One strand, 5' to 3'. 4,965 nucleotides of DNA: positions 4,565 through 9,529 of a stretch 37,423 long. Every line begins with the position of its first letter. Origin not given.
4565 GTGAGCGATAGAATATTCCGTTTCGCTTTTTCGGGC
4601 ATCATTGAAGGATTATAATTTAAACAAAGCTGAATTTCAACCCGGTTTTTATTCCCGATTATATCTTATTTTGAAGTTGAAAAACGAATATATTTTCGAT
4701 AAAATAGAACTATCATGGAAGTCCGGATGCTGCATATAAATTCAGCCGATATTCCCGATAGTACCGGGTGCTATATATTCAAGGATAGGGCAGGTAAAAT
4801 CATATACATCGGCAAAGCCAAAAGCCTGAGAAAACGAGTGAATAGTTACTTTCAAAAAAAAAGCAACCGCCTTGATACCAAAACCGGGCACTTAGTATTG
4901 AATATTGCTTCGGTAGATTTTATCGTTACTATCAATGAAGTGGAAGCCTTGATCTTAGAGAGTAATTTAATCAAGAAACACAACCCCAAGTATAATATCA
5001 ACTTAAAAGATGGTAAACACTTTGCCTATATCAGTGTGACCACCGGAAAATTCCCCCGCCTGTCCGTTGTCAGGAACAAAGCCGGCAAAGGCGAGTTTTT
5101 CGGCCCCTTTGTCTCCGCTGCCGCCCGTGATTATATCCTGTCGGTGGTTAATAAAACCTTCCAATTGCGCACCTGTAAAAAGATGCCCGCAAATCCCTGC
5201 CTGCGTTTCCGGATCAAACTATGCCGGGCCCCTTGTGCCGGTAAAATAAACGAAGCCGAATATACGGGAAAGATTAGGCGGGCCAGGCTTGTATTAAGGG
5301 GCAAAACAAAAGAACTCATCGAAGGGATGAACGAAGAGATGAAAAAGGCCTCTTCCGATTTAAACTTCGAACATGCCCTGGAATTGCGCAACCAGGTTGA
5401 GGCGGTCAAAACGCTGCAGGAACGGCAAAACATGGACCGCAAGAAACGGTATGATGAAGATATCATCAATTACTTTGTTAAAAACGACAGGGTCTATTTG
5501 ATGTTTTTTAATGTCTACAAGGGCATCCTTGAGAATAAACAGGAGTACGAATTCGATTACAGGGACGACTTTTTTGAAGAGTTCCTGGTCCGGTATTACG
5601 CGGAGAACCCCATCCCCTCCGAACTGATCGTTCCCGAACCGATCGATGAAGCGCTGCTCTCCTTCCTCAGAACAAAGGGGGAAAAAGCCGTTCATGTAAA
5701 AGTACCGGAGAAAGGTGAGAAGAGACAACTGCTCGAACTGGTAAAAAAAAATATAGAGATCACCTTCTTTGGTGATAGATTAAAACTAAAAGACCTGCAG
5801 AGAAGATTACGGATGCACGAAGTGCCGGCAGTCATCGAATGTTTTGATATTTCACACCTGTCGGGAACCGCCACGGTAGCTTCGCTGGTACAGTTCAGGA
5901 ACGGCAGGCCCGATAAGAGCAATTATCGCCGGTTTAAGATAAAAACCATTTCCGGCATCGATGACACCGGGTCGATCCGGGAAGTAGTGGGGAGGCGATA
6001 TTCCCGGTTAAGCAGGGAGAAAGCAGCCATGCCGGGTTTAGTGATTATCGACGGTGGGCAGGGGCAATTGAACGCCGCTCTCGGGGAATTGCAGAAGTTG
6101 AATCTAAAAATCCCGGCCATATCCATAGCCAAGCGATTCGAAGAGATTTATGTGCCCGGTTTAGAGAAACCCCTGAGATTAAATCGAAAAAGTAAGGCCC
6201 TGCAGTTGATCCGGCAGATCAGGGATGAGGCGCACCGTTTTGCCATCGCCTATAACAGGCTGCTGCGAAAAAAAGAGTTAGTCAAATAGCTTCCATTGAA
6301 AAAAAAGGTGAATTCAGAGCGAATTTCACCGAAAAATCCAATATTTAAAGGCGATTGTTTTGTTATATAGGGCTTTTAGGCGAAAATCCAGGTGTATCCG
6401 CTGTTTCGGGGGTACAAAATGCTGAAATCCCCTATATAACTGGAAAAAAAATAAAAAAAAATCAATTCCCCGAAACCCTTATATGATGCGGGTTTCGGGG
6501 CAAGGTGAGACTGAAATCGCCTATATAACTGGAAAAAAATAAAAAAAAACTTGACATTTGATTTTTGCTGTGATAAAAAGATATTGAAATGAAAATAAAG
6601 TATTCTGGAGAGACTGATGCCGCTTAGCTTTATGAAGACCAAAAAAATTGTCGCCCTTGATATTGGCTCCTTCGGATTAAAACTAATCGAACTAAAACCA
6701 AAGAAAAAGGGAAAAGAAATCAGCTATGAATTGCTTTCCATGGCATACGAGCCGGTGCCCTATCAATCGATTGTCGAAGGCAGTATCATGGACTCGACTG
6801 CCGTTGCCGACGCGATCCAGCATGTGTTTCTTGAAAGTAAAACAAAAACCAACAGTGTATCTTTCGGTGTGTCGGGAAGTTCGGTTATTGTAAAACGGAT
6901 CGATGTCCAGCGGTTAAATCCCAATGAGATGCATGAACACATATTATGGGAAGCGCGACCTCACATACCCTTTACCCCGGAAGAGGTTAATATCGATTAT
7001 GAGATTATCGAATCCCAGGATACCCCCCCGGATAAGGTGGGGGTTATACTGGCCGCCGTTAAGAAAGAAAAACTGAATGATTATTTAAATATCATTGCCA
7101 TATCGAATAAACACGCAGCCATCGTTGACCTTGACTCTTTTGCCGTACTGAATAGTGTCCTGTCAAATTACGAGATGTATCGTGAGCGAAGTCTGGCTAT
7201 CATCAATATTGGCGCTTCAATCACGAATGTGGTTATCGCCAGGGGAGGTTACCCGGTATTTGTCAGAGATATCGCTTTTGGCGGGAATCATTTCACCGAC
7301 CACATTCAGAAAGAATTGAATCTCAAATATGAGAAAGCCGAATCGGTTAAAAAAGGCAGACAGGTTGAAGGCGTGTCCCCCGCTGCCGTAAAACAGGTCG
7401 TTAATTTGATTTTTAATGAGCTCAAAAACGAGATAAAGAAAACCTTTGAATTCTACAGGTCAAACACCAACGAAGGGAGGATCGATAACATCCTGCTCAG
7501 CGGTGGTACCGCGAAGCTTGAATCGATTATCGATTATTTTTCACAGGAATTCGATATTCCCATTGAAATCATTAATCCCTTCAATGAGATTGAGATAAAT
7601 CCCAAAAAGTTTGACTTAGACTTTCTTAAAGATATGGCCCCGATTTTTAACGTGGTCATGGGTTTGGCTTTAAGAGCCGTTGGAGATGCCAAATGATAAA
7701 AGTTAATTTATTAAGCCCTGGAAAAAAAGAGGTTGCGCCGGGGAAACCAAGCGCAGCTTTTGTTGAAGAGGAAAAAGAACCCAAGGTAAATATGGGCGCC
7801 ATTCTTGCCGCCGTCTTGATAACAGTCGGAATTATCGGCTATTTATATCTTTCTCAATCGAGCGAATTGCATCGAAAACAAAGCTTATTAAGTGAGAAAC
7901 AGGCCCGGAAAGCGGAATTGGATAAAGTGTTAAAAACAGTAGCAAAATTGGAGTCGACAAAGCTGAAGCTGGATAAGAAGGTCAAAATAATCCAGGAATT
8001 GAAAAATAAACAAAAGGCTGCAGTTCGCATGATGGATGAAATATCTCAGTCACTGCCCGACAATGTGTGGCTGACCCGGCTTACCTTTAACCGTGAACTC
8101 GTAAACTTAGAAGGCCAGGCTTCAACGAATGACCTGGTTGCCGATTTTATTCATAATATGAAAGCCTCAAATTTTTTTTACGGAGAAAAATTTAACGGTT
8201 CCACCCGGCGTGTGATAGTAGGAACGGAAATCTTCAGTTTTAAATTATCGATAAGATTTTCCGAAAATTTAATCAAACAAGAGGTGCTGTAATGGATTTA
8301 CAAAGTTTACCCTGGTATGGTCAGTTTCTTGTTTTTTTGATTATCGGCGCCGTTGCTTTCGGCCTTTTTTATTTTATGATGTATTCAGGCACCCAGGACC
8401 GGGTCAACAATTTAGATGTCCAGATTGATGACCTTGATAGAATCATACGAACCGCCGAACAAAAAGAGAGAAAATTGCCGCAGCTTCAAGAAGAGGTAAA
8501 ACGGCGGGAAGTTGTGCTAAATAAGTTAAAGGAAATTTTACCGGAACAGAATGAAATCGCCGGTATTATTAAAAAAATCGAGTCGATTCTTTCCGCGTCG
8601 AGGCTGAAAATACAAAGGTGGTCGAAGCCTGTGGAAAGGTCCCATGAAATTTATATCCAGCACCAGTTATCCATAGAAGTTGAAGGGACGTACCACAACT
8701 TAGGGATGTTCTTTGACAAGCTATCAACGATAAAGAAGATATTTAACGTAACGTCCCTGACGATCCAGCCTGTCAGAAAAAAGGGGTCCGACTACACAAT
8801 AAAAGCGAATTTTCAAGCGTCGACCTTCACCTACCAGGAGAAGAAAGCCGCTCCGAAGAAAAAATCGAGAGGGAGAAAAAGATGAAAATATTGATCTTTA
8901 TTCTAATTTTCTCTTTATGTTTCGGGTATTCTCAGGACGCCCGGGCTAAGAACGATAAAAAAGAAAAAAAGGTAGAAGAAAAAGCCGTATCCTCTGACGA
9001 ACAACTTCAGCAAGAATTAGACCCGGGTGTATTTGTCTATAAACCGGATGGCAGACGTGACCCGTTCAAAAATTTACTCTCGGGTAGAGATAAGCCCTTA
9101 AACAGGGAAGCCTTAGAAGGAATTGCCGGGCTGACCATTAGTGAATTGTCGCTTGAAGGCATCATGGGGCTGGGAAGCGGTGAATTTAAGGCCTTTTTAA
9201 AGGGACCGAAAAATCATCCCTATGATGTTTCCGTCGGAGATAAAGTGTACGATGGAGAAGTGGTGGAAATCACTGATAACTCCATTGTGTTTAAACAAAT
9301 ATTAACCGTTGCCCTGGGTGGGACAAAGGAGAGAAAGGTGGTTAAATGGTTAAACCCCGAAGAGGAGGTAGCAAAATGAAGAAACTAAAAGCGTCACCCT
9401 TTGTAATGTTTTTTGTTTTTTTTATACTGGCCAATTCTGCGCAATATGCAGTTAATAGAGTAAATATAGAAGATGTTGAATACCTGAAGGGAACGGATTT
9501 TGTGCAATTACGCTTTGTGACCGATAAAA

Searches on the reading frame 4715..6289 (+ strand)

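Call 40: search_protein_families(library=pfam, proteins=[window:4715-6289:+], max_evalue=0.0001)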
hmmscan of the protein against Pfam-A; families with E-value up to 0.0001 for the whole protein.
window:4715-6289:+ (524 aa): 4 families
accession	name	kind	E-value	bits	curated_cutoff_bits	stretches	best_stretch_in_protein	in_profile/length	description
PF08459.17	UvrC_RNaseH_dom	-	2.4e-53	180.7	22.3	1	363-511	2-159/159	UvrC RNAse H endonuclease domain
PF22920.2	UvrC_RNaseH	-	3.1e-20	72.7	24.3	1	247-350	1-112/116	UvrC Ribonuclease H-like domain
PF01541.30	GIY-YIG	-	3.3e-11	43.7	22.6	1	18-94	3-78/78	GIY-YIG catalytic domain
PF02151.25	UVR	-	2e-08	34.1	21.5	1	199-233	1-35/36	UvrB/uvrC motif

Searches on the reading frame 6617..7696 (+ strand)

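Call 40: search_protein_families(library=pfam, proteins=[window:6617-7696:+], max_evalue=0.0001)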
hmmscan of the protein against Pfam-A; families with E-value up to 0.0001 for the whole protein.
window:6617-7696:+ (359 aa): 3 families
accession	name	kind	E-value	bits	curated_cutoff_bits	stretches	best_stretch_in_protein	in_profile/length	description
PF11104.14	PilM_2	-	2.6e-66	224.3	27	1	14-354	2-339/340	Type IV pilus assembly protein PilM;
PF14450.12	FtsA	-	9.2e-14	52.3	31.8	1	194-322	1-114/127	Cell division protein FtsA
PF06723.19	MreB_Mbl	-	1.3e-06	28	27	0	253-319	237-304/327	MreB/Mbl protein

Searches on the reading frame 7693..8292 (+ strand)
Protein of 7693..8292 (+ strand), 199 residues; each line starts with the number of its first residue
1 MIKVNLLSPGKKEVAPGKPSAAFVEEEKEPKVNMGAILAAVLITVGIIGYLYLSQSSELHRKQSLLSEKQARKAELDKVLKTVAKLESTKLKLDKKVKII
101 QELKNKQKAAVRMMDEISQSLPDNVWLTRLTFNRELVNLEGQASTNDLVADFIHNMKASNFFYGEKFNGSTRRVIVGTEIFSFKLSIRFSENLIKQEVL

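Call 40: search_protein_families(library=pfam, proteins=[window:7693-8292:+], max_evalue=0.0001)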
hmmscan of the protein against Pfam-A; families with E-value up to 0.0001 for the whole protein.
window:7693-8292:+ (199 aa): 1 family
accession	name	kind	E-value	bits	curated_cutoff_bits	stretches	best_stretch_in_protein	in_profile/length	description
PF05137.18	PilN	-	7e-17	61.7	22.8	1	112-188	1-77/78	Fimbrial assembly protein (PilN)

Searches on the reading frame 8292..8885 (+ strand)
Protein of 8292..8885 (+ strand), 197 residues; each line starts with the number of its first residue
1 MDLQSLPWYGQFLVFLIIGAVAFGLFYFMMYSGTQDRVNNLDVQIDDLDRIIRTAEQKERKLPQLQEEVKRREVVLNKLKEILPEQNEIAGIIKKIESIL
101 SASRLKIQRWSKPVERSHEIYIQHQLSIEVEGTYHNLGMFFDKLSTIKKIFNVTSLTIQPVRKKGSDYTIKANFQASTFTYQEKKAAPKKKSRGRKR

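Call 40: search_protein_families(library=pfam, proteins=[window:8292-8885:+], max_evalue=0.0001)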
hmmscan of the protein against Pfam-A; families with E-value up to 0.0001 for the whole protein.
window:8292-8885:+ (197 aa): 1 family
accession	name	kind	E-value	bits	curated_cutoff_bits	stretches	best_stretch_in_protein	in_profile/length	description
PF04350.18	PilO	-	3.4e-24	86.1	22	1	42-182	5-144/145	Pilus assembly protein, PilO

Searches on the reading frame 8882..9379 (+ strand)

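Call 40: search_protein_families(library=pfam, proteins=[window:8882-9379:+], max_evalue=0.0001)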
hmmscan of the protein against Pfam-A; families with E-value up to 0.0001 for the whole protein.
window:8882-9379:+ (165 aa): 1 family
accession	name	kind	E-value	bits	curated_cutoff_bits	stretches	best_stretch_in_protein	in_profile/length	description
PF04351.19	PilP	-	2.4e-06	28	25.6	1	31-152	9-141/146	Pilus assembly protein, PilP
